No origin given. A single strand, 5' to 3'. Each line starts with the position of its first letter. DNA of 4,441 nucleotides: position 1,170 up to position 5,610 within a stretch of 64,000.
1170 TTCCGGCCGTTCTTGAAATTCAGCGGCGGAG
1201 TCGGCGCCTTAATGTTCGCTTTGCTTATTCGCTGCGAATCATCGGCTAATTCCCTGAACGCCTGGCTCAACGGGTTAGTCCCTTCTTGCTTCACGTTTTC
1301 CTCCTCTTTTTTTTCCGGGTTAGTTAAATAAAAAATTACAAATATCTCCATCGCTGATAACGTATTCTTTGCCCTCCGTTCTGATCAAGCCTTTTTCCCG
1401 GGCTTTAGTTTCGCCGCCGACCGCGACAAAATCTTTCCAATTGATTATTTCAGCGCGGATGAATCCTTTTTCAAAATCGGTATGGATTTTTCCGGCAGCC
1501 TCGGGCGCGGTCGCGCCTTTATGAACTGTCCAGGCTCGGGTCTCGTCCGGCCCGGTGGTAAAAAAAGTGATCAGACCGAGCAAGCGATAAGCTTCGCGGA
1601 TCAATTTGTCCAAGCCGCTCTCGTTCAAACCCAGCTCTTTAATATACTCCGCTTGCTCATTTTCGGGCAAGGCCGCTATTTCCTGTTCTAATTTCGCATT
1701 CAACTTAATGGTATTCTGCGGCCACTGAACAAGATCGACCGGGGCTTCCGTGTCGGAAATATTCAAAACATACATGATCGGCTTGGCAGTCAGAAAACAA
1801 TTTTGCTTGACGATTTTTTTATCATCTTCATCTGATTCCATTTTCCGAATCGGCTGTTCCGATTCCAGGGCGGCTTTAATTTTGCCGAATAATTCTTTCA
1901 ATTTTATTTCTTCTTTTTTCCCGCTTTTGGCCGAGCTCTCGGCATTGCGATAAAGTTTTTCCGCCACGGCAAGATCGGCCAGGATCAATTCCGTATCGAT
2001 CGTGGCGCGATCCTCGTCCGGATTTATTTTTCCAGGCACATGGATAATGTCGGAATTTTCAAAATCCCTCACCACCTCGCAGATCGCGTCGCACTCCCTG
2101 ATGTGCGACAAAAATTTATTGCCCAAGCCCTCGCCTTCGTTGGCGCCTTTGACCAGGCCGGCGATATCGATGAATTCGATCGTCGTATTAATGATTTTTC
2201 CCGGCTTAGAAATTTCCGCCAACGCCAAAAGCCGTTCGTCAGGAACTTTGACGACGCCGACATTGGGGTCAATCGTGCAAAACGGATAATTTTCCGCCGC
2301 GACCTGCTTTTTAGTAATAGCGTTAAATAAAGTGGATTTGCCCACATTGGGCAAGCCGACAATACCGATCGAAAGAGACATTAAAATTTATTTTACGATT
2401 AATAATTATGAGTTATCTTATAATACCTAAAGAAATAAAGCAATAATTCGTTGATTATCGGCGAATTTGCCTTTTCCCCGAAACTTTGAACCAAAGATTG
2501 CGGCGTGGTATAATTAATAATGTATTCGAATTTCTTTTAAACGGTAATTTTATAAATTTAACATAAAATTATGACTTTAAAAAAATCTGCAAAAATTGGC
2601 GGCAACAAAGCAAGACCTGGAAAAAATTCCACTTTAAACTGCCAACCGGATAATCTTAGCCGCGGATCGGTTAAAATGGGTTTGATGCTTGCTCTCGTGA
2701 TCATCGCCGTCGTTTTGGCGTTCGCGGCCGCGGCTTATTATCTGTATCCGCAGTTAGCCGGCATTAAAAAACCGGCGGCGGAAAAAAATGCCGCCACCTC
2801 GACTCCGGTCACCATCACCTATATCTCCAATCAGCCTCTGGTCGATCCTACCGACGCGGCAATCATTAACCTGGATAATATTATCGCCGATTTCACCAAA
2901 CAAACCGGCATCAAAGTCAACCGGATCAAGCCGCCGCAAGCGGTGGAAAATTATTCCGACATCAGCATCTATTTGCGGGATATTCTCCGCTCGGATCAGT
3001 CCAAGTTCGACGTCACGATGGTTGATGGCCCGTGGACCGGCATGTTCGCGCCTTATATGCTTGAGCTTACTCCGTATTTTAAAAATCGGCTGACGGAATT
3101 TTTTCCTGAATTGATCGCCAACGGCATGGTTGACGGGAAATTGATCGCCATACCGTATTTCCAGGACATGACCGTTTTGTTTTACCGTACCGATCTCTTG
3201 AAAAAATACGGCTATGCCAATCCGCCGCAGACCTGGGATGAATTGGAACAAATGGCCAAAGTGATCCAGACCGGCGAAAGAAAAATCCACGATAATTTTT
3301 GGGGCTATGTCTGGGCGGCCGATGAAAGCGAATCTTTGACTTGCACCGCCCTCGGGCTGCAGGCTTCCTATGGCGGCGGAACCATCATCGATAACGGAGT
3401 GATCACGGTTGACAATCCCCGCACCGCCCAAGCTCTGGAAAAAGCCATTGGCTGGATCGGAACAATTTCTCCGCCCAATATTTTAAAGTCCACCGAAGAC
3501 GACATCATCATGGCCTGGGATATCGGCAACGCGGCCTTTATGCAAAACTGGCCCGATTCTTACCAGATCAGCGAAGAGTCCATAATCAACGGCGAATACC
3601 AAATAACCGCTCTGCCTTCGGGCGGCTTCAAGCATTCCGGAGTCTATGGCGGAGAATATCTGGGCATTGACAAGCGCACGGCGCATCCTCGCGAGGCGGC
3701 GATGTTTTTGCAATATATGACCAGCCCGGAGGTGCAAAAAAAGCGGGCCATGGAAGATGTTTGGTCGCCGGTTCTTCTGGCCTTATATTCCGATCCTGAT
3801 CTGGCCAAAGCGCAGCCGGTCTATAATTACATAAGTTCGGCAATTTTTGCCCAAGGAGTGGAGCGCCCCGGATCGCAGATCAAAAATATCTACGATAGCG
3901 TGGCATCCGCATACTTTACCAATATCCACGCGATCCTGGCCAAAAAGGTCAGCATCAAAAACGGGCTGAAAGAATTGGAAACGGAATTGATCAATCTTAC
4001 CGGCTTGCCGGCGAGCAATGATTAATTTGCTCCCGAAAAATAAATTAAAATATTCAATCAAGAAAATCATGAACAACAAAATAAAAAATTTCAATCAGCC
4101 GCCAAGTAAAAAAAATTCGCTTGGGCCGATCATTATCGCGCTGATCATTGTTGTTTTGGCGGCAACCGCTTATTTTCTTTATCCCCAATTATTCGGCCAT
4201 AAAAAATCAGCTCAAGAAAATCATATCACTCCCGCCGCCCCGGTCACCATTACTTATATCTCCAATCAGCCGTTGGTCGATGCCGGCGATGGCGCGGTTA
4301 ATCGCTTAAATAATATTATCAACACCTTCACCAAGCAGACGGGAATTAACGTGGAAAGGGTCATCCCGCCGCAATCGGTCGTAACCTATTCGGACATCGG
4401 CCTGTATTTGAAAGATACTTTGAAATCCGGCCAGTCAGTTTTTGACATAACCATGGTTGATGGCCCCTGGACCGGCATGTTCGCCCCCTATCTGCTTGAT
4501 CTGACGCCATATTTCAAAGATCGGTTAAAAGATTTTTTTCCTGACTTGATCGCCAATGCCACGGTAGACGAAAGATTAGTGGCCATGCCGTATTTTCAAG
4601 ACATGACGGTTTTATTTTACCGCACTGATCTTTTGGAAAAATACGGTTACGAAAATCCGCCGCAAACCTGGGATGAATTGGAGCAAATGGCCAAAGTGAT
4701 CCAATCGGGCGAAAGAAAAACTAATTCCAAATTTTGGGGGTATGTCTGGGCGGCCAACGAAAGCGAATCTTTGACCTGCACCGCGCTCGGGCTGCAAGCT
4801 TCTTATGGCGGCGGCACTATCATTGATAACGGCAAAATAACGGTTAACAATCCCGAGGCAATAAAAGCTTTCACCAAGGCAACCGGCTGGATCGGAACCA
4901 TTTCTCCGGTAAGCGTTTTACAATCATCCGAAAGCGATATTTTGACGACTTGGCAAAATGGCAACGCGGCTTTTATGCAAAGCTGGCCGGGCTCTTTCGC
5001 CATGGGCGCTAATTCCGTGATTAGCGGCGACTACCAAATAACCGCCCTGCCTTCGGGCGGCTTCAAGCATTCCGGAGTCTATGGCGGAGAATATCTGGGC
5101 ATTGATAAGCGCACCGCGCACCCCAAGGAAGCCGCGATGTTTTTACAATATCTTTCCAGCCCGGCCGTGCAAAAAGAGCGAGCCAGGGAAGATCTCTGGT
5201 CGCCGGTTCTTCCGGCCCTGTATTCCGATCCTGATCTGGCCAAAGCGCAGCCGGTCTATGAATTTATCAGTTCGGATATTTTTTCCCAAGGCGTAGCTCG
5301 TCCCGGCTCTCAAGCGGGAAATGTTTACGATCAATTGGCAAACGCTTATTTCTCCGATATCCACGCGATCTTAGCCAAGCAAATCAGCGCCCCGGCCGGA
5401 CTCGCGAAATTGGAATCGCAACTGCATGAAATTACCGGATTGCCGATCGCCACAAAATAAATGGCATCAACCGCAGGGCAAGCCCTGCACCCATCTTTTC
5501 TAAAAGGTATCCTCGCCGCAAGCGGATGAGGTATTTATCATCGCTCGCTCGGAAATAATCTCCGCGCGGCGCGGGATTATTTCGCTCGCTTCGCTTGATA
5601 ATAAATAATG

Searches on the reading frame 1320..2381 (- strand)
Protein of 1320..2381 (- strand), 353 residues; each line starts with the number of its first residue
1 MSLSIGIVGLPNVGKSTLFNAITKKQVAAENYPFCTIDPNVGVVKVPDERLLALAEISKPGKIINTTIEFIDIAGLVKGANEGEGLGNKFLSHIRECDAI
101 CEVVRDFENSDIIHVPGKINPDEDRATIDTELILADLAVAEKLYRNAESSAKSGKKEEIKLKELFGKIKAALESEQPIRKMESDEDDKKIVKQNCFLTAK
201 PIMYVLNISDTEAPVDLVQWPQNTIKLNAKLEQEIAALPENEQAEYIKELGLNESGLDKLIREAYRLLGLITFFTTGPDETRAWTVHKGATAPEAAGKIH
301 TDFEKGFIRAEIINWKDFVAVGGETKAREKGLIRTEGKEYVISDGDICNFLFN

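Call 84: search_protein_families(library=pfam, proteins=[window:1320-2381:-], max_evalue=0.00001)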
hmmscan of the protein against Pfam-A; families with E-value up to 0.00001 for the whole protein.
window:1320-2381:- (353 aa): 3 families
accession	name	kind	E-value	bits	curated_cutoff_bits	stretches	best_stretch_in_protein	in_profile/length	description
PF06071.19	YchF-GTPase_C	-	1.4e-38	131.3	27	1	270-353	1-84/84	Protein of unknown function (DUF933)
PF01926.29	MMR_HSR1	-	1.4e-23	83.6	21.9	1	5-107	2-85/113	50S ribosome-binding GTPase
PF02421.24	FeoB_N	-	1.6e-08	34.7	27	1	5-49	3-47/156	Ferrous iron transport protein B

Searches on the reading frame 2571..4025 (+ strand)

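Call 84: search_protein_families(library=pfam, proteins=[window:2571-4025:+], max_evalue=0.00001)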
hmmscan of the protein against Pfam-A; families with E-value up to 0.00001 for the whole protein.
window:2571-4025:+ (484 aa): 2 families
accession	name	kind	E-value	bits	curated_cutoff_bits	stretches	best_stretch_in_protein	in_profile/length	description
PF13416.11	SBP_bac_8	-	8.5e-27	95.1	27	1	104-413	2-273/279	Bacterial extracellular solute-binding protein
PF01547.30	SBP_bac_1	-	1.2e-26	94.9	26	1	102-390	11-307/307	Bacterial extracellular solute-binding protein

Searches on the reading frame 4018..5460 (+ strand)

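Call 84: search_protein_families(library=pfam, proteins=[window:4018-5460:+], max_evalue=0.00001)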
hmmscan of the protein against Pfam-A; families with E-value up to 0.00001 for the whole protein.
window:4018-5460:+ (480 aa): 2 families
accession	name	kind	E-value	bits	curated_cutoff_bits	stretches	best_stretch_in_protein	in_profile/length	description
PF01547.30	SBP_bac_1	-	4.3e-31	109.5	26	1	99-386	12-307/307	Bacterial extracellular solute-binding protein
PF13416.11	SBP_bac_8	-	3e-26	93.3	27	1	100-409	2-273/279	Bacterial extracellular solute-binding protein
